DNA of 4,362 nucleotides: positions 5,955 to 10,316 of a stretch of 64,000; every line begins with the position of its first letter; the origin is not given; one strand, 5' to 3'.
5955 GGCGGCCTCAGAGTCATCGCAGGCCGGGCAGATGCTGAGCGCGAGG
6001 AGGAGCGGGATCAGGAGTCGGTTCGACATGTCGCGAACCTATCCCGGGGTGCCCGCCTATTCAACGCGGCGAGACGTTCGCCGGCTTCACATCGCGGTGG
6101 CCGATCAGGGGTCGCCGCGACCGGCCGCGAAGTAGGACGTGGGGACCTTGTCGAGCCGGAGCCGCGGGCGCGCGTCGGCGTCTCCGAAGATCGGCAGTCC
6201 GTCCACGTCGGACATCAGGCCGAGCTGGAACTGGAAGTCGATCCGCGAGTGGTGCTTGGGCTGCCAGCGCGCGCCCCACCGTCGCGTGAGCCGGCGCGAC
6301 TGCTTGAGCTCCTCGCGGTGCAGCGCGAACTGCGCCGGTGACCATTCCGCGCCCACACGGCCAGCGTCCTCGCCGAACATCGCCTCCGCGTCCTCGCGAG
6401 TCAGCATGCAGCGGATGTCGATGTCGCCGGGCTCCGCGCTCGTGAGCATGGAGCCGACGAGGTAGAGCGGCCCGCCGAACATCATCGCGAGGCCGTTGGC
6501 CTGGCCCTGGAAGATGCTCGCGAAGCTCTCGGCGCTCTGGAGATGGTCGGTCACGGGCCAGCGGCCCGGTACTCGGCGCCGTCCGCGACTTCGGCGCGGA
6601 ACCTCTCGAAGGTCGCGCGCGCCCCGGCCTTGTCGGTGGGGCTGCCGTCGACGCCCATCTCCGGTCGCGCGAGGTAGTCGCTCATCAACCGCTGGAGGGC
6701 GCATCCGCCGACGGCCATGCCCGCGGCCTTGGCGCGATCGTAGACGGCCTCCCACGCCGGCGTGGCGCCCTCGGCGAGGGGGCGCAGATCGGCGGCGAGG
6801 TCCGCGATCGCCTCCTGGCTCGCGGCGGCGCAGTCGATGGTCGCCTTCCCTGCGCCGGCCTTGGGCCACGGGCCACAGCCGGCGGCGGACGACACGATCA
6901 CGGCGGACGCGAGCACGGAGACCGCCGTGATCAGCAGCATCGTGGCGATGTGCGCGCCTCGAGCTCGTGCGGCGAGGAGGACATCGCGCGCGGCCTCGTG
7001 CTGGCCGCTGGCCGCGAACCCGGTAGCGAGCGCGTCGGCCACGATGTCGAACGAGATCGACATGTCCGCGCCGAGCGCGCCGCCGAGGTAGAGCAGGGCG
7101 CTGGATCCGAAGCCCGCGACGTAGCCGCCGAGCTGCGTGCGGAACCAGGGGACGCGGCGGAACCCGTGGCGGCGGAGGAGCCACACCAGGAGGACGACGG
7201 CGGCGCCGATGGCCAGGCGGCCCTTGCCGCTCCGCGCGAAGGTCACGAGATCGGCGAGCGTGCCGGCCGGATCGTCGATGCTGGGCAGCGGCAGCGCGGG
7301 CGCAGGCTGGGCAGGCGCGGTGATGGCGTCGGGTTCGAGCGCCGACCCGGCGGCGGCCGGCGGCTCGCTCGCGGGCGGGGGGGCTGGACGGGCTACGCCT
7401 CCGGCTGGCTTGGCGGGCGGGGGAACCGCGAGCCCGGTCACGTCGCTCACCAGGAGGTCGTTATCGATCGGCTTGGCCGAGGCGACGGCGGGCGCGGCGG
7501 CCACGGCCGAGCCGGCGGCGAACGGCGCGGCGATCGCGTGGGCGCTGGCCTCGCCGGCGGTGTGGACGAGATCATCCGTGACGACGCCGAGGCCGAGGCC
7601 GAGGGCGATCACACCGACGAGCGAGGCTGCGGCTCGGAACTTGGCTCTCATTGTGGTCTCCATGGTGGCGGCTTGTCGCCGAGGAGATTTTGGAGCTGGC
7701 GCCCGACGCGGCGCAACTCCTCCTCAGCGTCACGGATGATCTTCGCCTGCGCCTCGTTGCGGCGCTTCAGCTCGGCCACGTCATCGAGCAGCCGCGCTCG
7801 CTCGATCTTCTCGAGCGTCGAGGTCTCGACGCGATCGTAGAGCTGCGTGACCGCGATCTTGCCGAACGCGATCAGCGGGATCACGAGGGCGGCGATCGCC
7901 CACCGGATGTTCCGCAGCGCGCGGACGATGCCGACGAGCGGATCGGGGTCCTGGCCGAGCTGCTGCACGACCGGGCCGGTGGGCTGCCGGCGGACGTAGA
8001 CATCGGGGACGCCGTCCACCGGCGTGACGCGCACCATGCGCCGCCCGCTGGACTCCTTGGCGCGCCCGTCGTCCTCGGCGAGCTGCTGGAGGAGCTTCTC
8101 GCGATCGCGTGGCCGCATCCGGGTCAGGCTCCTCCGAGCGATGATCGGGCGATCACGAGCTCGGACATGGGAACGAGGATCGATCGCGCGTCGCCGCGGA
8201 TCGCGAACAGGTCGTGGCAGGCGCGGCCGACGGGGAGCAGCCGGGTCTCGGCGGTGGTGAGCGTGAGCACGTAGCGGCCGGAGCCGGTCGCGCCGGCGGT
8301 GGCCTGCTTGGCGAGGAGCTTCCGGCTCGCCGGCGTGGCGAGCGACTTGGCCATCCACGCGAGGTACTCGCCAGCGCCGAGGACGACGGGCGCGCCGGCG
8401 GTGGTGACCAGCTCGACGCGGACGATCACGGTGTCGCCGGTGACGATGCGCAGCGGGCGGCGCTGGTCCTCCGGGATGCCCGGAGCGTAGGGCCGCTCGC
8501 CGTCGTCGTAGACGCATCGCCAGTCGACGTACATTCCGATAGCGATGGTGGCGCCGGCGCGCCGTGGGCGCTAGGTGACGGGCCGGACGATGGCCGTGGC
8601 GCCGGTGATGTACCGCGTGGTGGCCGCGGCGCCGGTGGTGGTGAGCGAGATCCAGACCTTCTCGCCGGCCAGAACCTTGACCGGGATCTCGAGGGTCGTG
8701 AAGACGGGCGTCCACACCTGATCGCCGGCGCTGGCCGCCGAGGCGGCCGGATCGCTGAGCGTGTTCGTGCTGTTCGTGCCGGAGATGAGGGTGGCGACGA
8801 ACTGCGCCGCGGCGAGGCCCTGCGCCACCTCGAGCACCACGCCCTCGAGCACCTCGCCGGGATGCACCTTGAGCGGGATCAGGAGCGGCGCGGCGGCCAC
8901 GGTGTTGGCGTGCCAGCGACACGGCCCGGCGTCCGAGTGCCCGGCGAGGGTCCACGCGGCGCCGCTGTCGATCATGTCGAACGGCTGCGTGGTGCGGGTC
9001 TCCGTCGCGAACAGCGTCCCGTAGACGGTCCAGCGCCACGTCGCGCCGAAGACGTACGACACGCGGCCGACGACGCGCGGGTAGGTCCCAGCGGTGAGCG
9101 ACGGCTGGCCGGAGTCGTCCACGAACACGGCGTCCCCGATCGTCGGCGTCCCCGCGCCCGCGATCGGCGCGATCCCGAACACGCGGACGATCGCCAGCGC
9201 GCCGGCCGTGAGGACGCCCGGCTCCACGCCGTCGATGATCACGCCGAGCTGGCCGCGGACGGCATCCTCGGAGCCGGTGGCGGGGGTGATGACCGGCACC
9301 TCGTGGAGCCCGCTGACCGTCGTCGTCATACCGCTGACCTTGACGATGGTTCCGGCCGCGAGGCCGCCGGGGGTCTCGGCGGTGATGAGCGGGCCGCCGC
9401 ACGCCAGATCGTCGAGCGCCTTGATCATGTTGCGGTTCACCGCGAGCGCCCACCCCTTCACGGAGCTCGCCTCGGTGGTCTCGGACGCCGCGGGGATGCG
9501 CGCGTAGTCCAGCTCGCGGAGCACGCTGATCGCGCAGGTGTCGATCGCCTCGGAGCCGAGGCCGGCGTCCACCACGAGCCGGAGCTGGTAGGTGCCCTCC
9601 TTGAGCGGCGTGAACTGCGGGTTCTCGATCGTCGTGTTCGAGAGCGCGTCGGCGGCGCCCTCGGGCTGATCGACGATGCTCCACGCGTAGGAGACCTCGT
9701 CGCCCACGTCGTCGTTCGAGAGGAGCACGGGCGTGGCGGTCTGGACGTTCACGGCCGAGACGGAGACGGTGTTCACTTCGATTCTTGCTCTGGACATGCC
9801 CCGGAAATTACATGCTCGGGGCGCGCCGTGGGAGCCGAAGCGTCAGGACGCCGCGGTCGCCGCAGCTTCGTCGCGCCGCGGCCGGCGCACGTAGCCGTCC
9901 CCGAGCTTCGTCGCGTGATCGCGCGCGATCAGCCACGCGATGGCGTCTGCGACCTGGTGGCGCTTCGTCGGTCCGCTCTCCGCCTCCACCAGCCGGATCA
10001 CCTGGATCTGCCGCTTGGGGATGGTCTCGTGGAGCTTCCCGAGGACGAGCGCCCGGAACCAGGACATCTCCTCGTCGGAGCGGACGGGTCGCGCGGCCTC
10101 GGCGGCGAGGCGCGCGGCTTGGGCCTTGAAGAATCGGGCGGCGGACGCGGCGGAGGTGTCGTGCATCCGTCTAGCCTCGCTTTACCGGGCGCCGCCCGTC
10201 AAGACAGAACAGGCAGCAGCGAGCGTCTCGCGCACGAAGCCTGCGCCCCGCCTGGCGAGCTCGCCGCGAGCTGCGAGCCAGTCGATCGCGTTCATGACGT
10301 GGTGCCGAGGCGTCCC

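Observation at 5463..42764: Dispersed family of four further lipoproteins sharing a fibre-like beta domain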

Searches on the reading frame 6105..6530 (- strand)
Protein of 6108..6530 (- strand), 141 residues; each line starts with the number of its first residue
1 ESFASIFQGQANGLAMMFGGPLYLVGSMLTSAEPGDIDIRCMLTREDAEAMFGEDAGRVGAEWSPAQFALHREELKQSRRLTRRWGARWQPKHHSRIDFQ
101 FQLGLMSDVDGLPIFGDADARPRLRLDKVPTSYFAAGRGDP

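Call 9: search_protein_families(library=pfam, proteins=[window:6105-6500:-], max_evalue=0.1)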
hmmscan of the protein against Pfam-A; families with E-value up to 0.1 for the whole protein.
window:6105-6500:- (131 aa): 0 families

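Call 10: search_protein_families(library=phrogs, proteins=[window:6105-6500:-], max_evalue=0.1)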
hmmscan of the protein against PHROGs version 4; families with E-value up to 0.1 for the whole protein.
window:6105-6500:- (131 aa): 0 families

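Call 98: search_protein_families(library=padloc, proteins=[window:6108-6530:-], max_evalue=0.01)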
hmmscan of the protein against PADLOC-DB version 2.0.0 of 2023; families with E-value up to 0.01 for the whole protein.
window:6108-6530:- (141 aa): 0 families

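Call 121: search_solved_structures(query=window:6108-6530:-, max_evalue=1)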
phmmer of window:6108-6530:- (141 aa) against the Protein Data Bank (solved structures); distinct sequences matched with E-value up to 1: 0.

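Call 122: search_protein_families(library=ncbifam, proteins=[window:6108-6530:-], max_evalue=0.05)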
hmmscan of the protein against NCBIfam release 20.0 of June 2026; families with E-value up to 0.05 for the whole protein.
window:6108-6530:- (141 aa): 0 families

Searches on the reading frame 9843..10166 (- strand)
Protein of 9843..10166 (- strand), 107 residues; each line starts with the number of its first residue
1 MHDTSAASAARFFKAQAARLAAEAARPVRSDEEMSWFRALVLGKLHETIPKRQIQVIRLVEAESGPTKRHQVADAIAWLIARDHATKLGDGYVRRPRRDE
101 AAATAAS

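Call 122: search_protein_families(library=ncbifam, proteins=[window:9843-10166:-], max_evalue=0.05)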
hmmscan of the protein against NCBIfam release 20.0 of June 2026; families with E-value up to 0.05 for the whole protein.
window:9843-10166:- (107 aa): 2 families
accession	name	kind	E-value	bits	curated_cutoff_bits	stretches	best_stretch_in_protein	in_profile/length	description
NF006916.0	PRK09407.1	equivalog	0.014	14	521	1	20-101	60-143/526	succinic semialdehyde dehydrogenase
NF049966.1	QH_SP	equivalog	0.021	14.2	165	1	15-83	20-87/219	subtilisin-like serine protease QhpE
